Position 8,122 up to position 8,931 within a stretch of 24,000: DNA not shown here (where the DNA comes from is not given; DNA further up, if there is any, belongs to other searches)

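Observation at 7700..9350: AT-richer four-gene island of small uncharacterised proteins next to a TA remnant: candidate novel defence (restriction-like / abortive infection) module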

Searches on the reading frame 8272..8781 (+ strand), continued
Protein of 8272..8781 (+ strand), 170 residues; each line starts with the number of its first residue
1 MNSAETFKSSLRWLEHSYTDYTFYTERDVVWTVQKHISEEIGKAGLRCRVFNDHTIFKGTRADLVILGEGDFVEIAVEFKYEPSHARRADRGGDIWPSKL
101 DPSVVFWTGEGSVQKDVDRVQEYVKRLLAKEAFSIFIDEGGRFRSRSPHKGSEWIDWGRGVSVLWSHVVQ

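Call 112: find_related_loci(query=A1, collection=viral_contigs, flank=5000)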
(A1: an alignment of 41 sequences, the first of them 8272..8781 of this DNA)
Query A1 (170 aa) in viral_contigs; peptide patterns used: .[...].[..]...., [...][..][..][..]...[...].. (x = any residue, [..] = any of these).
40 stretches matched a pattern, but none encodes a relative of the query by tblastn (E <= 1e-3).
